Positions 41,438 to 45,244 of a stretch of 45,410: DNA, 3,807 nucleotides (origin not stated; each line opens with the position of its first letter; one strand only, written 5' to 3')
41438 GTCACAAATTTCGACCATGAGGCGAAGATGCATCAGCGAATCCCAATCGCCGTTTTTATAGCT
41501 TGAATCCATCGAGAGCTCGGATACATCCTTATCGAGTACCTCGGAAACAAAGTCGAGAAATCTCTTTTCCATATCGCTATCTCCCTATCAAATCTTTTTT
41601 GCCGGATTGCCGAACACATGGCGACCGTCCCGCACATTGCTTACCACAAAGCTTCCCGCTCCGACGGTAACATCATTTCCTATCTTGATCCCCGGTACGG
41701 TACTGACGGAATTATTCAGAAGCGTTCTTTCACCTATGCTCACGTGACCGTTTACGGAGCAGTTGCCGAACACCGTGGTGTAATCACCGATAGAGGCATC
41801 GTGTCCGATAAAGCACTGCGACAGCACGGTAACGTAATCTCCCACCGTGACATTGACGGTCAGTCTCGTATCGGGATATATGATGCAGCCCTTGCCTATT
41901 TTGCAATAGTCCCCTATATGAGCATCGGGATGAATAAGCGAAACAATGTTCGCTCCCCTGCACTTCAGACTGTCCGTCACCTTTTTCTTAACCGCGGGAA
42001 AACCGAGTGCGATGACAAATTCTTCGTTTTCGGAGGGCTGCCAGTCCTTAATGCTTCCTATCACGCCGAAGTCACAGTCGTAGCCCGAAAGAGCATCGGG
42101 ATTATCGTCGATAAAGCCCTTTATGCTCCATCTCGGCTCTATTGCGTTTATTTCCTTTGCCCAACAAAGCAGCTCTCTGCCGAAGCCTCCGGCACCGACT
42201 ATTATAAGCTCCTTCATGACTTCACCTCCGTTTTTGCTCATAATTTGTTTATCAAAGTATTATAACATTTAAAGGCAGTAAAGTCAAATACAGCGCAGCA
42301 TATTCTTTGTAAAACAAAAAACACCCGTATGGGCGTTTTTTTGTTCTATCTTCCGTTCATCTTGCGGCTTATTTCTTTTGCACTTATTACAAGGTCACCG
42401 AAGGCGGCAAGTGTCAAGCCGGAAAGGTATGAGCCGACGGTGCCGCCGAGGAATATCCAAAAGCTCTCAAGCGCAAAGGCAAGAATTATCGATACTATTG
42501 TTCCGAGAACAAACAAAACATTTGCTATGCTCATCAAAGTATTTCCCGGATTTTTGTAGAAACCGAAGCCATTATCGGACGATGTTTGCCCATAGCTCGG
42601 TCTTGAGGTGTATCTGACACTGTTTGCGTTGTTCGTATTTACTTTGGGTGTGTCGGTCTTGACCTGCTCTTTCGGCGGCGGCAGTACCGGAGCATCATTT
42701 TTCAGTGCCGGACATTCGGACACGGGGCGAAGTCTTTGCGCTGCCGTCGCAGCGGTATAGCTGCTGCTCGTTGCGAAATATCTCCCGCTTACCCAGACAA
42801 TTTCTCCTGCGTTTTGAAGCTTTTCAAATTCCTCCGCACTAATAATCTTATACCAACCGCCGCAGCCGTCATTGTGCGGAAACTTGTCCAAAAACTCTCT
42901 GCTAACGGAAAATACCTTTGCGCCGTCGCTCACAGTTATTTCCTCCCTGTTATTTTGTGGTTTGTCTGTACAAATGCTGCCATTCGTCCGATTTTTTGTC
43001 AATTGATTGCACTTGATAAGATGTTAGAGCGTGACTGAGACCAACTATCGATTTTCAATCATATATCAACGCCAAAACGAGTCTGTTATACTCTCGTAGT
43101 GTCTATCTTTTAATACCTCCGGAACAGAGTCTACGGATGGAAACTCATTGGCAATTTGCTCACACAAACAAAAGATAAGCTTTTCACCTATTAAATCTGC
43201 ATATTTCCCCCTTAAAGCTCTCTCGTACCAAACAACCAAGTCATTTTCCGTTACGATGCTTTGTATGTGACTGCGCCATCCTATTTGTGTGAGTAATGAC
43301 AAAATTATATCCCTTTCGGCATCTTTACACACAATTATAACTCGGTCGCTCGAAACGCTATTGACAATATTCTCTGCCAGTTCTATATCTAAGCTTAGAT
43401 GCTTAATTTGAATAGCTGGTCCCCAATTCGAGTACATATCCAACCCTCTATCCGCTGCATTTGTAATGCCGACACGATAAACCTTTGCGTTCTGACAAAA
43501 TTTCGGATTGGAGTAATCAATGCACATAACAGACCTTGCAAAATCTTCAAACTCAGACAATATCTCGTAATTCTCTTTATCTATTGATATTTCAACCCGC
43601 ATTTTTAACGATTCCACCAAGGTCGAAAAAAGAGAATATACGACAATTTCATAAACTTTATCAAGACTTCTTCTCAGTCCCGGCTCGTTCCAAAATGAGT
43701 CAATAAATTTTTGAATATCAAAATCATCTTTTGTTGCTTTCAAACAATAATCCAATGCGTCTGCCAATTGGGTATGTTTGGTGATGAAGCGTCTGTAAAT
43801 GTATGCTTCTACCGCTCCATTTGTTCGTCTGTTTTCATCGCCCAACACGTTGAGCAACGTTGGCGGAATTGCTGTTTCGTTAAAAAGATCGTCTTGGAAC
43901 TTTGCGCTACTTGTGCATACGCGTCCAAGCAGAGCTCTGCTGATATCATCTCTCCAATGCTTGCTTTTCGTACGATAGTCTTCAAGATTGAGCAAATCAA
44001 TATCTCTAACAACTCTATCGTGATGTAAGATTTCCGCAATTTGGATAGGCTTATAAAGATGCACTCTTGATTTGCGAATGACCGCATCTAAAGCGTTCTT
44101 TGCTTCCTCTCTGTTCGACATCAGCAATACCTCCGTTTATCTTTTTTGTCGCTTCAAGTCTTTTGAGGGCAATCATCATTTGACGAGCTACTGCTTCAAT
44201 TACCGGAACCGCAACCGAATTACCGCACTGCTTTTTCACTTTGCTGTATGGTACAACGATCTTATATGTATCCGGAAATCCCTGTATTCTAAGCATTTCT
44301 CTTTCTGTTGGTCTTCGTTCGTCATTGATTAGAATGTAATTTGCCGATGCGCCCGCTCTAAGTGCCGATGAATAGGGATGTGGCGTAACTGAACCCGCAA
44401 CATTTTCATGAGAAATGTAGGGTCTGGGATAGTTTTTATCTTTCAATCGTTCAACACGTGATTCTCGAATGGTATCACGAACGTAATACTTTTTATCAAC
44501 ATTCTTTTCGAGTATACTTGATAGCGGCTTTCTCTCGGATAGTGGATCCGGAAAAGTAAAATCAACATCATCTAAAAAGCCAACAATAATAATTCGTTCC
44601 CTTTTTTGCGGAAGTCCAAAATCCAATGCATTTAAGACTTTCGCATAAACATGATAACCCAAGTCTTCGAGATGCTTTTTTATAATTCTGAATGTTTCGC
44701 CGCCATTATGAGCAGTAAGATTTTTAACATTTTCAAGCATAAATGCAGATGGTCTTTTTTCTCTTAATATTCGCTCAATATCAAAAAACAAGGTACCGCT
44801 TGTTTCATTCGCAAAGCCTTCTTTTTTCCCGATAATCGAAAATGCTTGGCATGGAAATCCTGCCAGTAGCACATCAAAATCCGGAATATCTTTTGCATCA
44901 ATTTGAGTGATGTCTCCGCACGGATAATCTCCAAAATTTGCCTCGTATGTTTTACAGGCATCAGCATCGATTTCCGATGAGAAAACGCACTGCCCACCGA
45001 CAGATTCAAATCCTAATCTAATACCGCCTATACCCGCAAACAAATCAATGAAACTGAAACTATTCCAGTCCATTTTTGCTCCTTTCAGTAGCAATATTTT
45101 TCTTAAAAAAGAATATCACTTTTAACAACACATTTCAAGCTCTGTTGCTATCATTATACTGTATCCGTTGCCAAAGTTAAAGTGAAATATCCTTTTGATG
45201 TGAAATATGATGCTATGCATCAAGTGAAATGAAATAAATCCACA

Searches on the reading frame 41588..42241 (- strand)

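Call 29: search_protein_families(library=pfam, proteins=[window:41588-42241:-], max_evalue=0.001)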
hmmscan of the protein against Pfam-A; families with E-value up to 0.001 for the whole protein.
window:41588-42241:- (217 aa): 4 families
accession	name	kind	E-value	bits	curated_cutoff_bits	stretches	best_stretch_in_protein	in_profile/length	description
PF00132.30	Hexapep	-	1.7e-16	59.6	27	2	166-199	1-34/36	Bacterial transferase hexapeptide (six repeats)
PF17836.7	PglD_N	-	2.6e-10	41.1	23.4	1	12-91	2-77/78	PglD N-terminal domain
PF14602.12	Hexapep_2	-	9.7e-07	28.9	27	1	167-199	2-32/34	Hexapeptide repeat of succinyl-transferase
PF25084.1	LbH_EIF2B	-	1.6e-06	28.5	54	1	107-173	39-103/105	EIF2B subunit epsilon LbH domain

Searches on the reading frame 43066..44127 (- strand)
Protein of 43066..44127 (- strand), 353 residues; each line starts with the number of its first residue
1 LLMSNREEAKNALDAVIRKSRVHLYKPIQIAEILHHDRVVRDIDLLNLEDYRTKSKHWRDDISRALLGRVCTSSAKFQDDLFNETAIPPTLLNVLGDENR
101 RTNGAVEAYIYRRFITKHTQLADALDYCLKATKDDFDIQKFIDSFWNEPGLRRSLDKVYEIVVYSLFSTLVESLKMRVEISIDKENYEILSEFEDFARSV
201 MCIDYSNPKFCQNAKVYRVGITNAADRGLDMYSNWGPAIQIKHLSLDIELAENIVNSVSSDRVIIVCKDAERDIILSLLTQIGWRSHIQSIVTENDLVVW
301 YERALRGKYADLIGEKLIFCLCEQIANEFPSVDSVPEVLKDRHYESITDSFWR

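Call 29: search_protein_families(library=pfam, proteins=[window:43066-44127:-], max_evalue=0.001)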
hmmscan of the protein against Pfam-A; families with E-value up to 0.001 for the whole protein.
window:43066-44127:- (353 aa): 1 family
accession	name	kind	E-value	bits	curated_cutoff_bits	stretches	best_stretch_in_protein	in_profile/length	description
PF09554.16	RE_HaeII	-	1.2e-145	485.4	25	1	9-344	1-338/338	HaeII restriction endonuclease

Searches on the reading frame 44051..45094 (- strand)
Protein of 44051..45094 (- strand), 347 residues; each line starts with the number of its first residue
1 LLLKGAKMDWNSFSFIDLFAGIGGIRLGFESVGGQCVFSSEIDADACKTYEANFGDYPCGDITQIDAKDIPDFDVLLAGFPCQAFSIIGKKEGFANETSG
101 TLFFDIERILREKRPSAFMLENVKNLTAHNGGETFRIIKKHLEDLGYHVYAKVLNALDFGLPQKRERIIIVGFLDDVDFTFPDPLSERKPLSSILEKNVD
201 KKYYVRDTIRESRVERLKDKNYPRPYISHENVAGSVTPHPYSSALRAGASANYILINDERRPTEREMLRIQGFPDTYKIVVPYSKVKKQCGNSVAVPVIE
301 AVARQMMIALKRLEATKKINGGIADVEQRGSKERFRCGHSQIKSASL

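Call 29: search_protein_families(library=pfam, proteins=[window:44051-45094:-], max_evalue=0.001)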
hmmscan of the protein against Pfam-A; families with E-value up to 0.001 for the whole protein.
window:44051-45094:- (347 aa): 1 family
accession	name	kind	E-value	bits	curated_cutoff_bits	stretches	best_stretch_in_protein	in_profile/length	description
PF00145.23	DNA_methylase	-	6.8e-93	312.1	22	1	13-306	1-322/324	C-5 cytosine-specific DNA methylase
